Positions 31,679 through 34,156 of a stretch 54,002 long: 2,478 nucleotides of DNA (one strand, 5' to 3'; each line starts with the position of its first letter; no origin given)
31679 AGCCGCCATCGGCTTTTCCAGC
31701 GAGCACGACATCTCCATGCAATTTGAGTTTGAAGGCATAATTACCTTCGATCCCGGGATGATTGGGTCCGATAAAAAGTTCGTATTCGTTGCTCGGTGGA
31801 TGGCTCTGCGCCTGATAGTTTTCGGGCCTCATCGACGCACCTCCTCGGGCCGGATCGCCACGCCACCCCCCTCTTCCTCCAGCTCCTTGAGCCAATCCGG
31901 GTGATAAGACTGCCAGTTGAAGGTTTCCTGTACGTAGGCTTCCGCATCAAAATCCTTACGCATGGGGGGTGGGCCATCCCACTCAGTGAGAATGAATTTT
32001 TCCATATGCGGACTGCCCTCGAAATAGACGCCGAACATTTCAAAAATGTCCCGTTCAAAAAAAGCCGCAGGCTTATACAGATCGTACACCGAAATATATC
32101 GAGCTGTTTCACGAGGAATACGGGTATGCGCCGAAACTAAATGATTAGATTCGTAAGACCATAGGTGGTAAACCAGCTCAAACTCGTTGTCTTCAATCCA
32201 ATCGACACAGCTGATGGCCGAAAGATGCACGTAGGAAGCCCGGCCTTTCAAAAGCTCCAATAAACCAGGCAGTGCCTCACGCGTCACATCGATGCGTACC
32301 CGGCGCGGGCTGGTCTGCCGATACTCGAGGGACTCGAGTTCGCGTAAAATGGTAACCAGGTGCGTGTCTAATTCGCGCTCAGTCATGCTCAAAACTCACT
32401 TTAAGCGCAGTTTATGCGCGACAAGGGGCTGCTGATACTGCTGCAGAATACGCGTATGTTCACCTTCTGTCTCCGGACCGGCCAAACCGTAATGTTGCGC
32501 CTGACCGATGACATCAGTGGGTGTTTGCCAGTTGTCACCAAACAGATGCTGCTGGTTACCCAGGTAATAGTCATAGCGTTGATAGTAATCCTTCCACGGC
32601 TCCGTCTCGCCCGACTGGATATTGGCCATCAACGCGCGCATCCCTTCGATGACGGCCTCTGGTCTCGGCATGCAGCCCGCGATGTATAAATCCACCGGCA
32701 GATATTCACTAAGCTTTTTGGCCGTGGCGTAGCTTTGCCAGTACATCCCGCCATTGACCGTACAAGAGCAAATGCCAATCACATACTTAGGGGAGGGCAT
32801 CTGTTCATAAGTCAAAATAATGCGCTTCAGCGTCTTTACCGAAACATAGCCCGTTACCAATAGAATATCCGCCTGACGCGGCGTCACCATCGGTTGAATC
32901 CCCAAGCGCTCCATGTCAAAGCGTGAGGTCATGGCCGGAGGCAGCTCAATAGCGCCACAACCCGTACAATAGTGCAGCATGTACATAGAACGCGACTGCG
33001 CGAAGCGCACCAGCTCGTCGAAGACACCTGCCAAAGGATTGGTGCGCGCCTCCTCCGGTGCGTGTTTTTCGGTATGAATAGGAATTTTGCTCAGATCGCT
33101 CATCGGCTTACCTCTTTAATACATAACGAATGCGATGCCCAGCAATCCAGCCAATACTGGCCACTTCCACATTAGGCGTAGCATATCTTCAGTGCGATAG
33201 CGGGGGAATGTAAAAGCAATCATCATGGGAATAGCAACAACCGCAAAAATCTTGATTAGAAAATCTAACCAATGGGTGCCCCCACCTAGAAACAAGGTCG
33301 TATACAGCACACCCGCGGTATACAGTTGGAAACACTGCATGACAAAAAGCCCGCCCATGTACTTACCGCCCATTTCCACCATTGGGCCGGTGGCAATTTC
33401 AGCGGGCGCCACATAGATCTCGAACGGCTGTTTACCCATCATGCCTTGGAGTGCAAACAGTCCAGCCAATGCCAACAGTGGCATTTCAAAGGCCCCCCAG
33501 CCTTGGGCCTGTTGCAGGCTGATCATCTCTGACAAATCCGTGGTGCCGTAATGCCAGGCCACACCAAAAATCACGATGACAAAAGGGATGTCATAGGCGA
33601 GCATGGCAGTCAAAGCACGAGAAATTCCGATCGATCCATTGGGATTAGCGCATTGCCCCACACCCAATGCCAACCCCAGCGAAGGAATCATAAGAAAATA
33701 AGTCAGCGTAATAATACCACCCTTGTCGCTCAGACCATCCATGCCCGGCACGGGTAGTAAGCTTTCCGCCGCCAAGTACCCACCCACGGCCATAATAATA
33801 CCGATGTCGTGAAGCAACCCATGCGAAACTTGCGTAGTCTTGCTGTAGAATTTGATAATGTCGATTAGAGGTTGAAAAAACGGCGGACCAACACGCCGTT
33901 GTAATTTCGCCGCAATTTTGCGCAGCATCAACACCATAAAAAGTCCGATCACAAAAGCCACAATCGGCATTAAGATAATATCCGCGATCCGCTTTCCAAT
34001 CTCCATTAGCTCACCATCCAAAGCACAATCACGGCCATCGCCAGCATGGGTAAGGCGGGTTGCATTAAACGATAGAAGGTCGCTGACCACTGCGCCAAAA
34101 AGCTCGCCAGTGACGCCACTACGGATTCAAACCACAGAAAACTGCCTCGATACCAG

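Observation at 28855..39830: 13-gene Mbx/MBS-type (Mrp-coupled, hydrogenase-derived) respiratory complex operon in a gammaproteobacterial genome context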

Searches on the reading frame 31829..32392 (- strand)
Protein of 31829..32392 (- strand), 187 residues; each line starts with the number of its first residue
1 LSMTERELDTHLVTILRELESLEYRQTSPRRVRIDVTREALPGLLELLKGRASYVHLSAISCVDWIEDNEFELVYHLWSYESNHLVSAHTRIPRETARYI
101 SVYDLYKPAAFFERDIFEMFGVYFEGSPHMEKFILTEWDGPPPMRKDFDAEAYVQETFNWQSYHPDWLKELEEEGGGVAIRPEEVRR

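Call 5: search_protein_families(library=pfam, proteins=[window:31829-32392:-], max_evalue=0.01)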
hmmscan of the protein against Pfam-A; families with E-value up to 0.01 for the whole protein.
window:31829-32392:- (187 aa): 1 family
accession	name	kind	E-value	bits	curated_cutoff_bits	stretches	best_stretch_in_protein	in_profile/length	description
PF00329.25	Complex1_30kDa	-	6.6e-29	101.4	22.5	1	34-153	1-123/124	Respiratory-chain NADH dehydrogenase, 30 Kd subunit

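Call 7: search_protein_families(library=ncbifam, proteins=[window:31829-32392:-], max_evalue=0.00001)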
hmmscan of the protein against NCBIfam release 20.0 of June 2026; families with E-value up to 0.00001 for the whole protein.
window:31829-32392:- (187 aa): 17 families
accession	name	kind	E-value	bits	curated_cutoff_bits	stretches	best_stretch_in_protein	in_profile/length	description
NF004738.0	PRK06074.2-5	equivalog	3.5e-25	88.7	198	1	14-158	12-159/174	NADH-quinone oxidoreductase subunit C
NF004736.0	PRK06074.2-3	equivalog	1e-23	83.9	239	1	24-158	34-167/183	NADH-quinone oxidoreductase subunit C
TIGR01961.1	NuoC_fam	subfamily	1.1e-22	80.8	122.45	1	34-151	3-121/122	NADH (or F420H2) dehydrogenase, subunit C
NF004735.0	PRK06074.2-2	equivalog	1.3e-22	80.5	176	1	25-150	22-148/158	NADH-quinone oxidoreductase subunit C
NF040611.1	F420_dehyd_FpoC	exception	9.4e-22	77.6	220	1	27-150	24-148/158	F420H2 dehydrogenase subunit FpoC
NF004733.0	PRK06074.1-5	equivalog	1.5e-17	64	225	1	28-159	27-160/203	NADH-quinone oxidoreductase subunit C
NF004737.0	PRK06074.2-4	equivalog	2.5e-16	59.9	144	1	33-152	15-128/150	NADH-quinone oxidoreductase subunit C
NF006304.0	PRK08491.1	equivalog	1.5e-15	57.5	228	1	37-145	64-171/263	NADH-quinone oxidoreductase subunit C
NF004734.0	PRK06074.2-1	equivalog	2.1e-15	57.1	169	1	26-149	22-150/164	NADH-quinone oxidoreductase subunit C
NF008728.0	PRK11742.1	equivalog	9e-15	54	840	1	67-164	91-188/598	NADH-quinone oxidoreductase subunit C/D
NF009808.0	PRK13292.1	equivalog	3.2e-14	51.7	1156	1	30-155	247-380/791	NADH-quinone oxidoreductase subunit B/C/D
NF005832.0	PRK07735.1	equivalog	8.9e-13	48.2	431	1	52-149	329-424/430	NADH-quinone oxidoreductase subunit C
NF009141.0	PRK12494.1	equivalog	2.3e-12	47.1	175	1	34-148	46-163/175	NAD(P)H-quinone oxidoreductase subunit J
NF005856.0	PRK07785.1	equivalog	3.3e-12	46.8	224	1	32-148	102-222/246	NADH-quinone oxidoreductase subunit C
NF004731.0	PRK06074.1-3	equivalog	1.3e-10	41.4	303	1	60-159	57-156/207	NADH-quinone oxidoreductase subunit C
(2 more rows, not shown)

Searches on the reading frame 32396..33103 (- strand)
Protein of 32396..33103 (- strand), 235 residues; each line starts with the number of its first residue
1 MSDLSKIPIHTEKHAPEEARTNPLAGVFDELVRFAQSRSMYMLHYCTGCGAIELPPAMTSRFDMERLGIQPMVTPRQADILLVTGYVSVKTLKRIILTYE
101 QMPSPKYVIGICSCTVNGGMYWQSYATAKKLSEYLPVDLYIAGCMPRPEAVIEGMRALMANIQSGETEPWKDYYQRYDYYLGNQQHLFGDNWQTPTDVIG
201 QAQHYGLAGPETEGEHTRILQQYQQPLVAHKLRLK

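Call 5: search_protein_families(library=pfam, proteins=[window:32396-33103:-], max_evalue=0.01)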
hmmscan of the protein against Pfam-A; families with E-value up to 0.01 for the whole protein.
window:32396-33103:- (235 aa): 1 family
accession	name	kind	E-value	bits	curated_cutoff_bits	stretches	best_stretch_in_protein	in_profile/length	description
PF01058.29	Oxidored_q6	-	2.1e-24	86.1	27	1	46-157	1-127/128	NADH ubiquinone oxidoreductase, 20 Kd subunit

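Call 7: search_protein_families(library=ncbifam, proteins=[window:32396-33103:-], max_evalue=0.00001)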
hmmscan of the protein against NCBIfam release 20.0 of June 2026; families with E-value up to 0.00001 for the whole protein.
window:32396-33103:- (235 aa): 11 families
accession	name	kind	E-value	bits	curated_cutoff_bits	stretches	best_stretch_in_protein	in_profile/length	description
NF005012.1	PRK06411.1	subfamily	4.4e-55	185.7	116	1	13-167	9-163/166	NADH-quinone oxidoreductase subunit NuoB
TIGR01957.1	nuoB_fam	subfamily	7.1e-41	139.5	142.7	1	27-163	6-143/145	NADH-quinone oxidoreductase subunit B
NF011393.0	PRK14818.1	equivalog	5.4e-35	120.5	255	1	28-165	21-158/173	NADH dehydrogenase subunit B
NF011388.0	PRK14813.1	equivalog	8.4e-35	120.3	294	1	21-158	11-149/189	NADH dehydrogenase subunit B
NF011391.0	PRK14816.1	equivalog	5.8e-33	114.1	283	1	19-162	33-177/196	NADH-quinone oxidoreductase subunit B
NF011390.0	PRK14815.1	equivalog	9.3e-33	113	281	1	29-165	24-160/183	NADH dehydrogenase subunit B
NF009808.0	PRK13292.1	equivalog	1.7e-32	112.2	1156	1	19-167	6-154/791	NADH-quinone oxidoreductase subunit B/C/D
NF011395.0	PRK14820.1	equivalog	6.9e-31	107.4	263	1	24-163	19-158/180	NADH-quinone oxidoreductase subunit B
NF011394.0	PRK14819.1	equivalog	7.1e-31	107.7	312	1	27-166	20-160/264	NADH-quinone oxidoreductase subunit B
NF011392.0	PRK14817.1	equivalog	2.1e-29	102.5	271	1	2-164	3-162/182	NADH-quinone oxidoreductase subunit B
NF011389.0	PRK14814.1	equivalog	5.1e-27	94.9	285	1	26-166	21-161/186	NADH dehydrogenase subunit B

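Call 20: search_solved_structures(query=window:32396-33103:-, max_evalue=0.00001, show_alignments=5)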
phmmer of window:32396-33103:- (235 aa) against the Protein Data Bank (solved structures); distinct sequences matched with E-value up to 0.00001: 43.
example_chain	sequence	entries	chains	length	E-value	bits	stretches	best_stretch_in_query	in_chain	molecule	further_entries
6u8y_J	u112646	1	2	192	1.3e-64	221.3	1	27-193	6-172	NADH dehydrogenase subunit B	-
6hum_K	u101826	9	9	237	8e-33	117.2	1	14-162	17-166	NAD(P)H-quinone oxidoreductase subunit K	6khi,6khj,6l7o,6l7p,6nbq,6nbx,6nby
7wfg_K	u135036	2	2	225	8.7e-33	117.1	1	23-163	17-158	NAD(P)H-quinone oxidoreductase subunit K, chloroplastic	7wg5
9grx_K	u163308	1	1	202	9.6e-33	117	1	22-162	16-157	NAD(P)H-quinone oxidoreductase subunit K, chloroplastic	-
7eu3_K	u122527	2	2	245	1.2e-32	116.6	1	24-162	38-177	NAD(P)H-quinone oxidoreductase subunit K, chloroplastic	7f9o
6cfw_J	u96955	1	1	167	2.6e-29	105.7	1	38-167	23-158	Probable membrane-bound hydrogenase subunit mbhJ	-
6g2j_B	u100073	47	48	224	2.8e-27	99.1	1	14-164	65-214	NADH dehydrogenase [ubiquinone] iron-sulfur protein 7, mitochondrial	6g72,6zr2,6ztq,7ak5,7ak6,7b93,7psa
9ti4_E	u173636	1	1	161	3.8e-27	98.7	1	21-163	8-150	NADH dehydrogenase [ubiquinone] iron-sulfur protein 7, mitochondrial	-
8qby_B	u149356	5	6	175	3.8e-27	98.7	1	28-163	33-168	NADH-quinone oxidoreductase subunit B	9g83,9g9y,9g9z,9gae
5xtb_C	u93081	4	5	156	5.8e-27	98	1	26-163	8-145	NADH dehydrogenase [ubiquinone] iron-sulfur protein 7, mitochondrial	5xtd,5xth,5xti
9cwt_C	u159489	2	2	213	6.4e-27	97.9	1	20-163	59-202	NADH dehydrogenase [ubiquinone] iron-sulfur protein 7, mitochondrial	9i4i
9iho_B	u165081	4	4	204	7.3e-27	97.7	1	26-169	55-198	BA75_00622T0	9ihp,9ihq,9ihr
7v2c_C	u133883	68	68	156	7.8e-27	97.6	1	26-163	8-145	NADH dehydrogenase [ubiquinone] iron-sulfur protein 7,mitochondrial | NADH dehydrogenase [ubiquinone] iron-sulfur protein 7, mitochondrial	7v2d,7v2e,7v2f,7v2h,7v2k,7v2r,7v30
5ldw_B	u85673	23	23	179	8.7e-27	97.5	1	20-163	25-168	NADH dehydrogenase [ubiquinone] iron-sulfur protein 7, mitochondrial | Mitochondrial complex I, PSST subunit | NADH:ubiquinone oxidoreductase core subunit S7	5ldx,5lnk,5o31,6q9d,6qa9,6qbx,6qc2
7vxu_C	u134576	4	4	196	1e-26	97.2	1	23-163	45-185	Complex I-20kD | NADH dehydrogenase [ubiquinone] iron-sulfur protein 7, mitochondrial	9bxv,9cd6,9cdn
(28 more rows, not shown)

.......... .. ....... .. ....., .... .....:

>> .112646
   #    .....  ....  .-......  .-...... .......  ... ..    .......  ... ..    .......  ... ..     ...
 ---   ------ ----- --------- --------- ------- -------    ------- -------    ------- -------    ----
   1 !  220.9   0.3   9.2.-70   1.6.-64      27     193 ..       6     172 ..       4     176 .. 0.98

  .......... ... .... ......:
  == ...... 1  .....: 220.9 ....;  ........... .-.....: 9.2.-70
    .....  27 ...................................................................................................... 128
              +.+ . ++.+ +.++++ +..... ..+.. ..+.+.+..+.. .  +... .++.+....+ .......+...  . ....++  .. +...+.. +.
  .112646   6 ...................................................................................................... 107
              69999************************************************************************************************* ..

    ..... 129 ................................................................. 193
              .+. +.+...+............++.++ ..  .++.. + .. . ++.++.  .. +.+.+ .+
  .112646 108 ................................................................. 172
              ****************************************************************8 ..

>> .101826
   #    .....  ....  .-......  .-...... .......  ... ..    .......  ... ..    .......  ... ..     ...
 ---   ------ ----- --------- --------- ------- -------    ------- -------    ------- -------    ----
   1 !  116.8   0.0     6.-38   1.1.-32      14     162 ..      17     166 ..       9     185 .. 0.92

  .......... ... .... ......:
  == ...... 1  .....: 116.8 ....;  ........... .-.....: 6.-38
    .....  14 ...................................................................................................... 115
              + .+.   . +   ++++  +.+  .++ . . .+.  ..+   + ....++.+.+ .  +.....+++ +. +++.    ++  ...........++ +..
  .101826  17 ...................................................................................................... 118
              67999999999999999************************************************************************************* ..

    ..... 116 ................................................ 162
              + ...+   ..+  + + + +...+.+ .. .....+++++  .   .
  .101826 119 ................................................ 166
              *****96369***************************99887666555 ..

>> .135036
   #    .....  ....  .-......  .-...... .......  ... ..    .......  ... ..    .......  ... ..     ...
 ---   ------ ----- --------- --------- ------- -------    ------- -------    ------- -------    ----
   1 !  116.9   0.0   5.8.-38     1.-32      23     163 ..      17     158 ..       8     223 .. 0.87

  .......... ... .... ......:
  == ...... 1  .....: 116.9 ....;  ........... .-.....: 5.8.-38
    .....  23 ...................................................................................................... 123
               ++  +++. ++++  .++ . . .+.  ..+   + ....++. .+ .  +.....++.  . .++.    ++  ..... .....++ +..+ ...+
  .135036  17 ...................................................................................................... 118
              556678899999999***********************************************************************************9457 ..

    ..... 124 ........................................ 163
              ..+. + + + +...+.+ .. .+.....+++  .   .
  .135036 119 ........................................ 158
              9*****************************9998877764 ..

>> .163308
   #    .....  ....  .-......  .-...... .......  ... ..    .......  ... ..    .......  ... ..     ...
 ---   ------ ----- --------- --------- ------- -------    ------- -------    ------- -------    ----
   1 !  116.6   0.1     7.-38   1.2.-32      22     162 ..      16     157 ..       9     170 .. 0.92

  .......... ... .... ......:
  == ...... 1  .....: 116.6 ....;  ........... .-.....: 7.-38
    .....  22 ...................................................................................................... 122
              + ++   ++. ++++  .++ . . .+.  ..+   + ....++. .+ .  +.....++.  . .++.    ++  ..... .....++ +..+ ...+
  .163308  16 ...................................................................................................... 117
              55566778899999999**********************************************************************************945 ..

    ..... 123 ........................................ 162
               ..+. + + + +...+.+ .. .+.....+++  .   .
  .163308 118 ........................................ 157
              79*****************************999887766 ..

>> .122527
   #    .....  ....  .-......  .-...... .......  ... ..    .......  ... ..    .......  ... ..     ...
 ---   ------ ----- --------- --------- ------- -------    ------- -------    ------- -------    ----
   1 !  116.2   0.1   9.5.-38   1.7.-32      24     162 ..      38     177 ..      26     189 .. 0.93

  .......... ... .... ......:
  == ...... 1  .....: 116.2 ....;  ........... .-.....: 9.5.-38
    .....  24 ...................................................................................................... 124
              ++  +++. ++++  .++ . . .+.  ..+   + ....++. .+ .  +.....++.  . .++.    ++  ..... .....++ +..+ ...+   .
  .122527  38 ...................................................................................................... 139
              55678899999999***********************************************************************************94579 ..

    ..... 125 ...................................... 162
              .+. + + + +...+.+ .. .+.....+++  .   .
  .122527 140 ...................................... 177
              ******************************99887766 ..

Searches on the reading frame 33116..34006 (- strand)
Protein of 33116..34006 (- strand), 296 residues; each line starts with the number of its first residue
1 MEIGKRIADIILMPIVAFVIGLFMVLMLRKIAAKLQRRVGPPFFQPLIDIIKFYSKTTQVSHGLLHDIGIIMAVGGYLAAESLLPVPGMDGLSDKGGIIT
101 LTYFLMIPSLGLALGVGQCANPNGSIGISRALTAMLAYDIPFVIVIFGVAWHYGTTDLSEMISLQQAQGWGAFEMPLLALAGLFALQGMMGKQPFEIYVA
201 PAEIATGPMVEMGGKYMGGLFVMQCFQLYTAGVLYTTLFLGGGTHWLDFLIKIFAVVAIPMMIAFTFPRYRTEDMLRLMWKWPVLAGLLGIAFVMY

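Call 5: search_protein_families(library=pfam, proteins=[window:33116-34006:-], max_evalue=0.01)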
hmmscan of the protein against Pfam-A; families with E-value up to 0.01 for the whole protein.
window:33116-34006:- (296 aa): 2 families
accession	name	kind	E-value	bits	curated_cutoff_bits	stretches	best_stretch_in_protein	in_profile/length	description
PF00146.26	NADHdh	-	5.3e-48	164.3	27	1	11-294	4-297/298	NADH dehydrogenase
PF19865.4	DUF6338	-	0.003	17.6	26.5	0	124-186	36-100/205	Family of unknown function (DUF6338)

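Call 7: search_protein_families(library=ncbifam, proteins=[window:33116-34006:-], max_evalue=0.00001)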
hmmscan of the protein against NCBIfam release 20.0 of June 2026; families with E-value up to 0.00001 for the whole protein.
window:33116-34006:- (296 aa): 6 families
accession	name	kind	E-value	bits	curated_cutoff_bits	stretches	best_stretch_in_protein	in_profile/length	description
NF004741.0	PRK06076.1-2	equivalog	4.6e-29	101.7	305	1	10-291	24-326/337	NADH-quinone oxidoreductase subunit NuoH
NF004745.0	PRK06076.1-6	equivalog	6.5e-15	55.2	450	1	8-282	17-317/341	NADH-quinone oxidoreductase subunit NuoH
NF004742.0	PRK06076.1-3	equivalog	1.5e-14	54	531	1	9-282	27-332/356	NADH-quinone oxidoreductase subunit NuoH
NF040610.1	F420_dehyd_FpoH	exception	1.8e-14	53.8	475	1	123-294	147-332/339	F420H2 dehydrogenase subunit FpoH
NF004740.0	PRK06076.1-1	equivalog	9.5e-13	48.3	399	1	7-284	15-306/325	NADH-quinone oxidoreductase subunit NuoH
NF004744.0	PRK06076.1-5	equivalog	1e-07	31.5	542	1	11-243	35-280/372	NADH-quinone oxidoreductase subunit NuoH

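Call 51: search_solved_structures(query=window:33116-34006:-, max_evalue=0.00001, show_alignments=1)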
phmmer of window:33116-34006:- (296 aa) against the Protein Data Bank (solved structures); distinct sequences matched with E-value up to 0.00001: 24.
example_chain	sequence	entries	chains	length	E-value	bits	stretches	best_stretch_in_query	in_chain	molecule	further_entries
6u8y_M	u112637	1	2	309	1.2e-57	198.7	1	11-291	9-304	NADH dehydrogenase subunit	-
6cfw_M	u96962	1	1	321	1.3e-15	60.6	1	7-291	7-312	Mbh13 NADH dehydrogenase subunit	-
9grx_A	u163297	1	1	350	5.9e-11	45.4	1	11-249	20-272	NAD(P)H-quinone oxidoreductase subunit 1, chloroplastic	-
7wff_A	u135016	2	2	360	1.9e-10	43.7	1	13-247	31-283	NAD(P)H-quinone oxidoreductase subunit 1, chloroplastic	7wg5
5gpn_e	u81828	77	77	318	3.6e-10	42.8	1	12-282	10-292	NADH-ubiquinone oxidoreductase chain 1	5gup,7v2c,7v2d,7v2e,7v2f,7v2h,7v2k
5lnk_H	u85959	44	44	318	3.8e-10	42.8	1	12-281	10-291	Mitochondrial complex I, ND1 subunit | NADH-ubiquinone oxidoreductase chain 1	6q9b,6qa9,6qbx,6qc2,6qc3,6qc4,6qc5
5ldw_H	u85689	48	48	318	4.3e-10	42.6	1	12-281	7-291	NADH-ubiquinone oxidoreductase chain 1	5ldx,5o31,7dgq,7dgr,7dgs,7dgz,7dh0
9w2u_H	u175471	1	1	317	4.4e-10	42.5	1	12-281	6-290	NADH-ubiquinone oxidoreductase chain 1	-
5lc5_H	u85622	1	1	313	4.5e-10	42.5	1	12-281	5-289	NADH-ubiquinone oxidoreductase chain 1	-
8ud1_1H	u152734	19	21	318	5.9e-10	42.1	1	12-282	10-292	NADH-ubiquinone oxidoreductase chain 1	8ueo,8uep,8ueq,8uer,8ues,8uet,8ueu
7eu3_A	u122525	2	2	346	1.4e-09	40.9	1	10-249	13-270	NAD(P)H-quinone oxidoreductase subunit 1, chloroplastic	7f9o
5xtc_s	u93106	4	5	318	5.3e-09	39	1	8-282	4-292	NADH-ubiquinone oxidoreductase chain 1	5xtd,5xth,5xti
7nyh_H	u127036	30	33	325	5.7e-09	38.9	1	10-284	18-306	NADH-quinone oxidoreductase subunit H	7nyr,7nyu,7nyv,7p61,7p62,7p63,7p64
9cwt_s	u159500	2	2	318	7.1e-09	38.6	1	8-282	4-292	NADH-ubiquinone oxidoreductase chain 1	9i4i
6x89_1M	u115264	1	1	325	8.5e-09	38.3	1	14-283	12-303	NU1M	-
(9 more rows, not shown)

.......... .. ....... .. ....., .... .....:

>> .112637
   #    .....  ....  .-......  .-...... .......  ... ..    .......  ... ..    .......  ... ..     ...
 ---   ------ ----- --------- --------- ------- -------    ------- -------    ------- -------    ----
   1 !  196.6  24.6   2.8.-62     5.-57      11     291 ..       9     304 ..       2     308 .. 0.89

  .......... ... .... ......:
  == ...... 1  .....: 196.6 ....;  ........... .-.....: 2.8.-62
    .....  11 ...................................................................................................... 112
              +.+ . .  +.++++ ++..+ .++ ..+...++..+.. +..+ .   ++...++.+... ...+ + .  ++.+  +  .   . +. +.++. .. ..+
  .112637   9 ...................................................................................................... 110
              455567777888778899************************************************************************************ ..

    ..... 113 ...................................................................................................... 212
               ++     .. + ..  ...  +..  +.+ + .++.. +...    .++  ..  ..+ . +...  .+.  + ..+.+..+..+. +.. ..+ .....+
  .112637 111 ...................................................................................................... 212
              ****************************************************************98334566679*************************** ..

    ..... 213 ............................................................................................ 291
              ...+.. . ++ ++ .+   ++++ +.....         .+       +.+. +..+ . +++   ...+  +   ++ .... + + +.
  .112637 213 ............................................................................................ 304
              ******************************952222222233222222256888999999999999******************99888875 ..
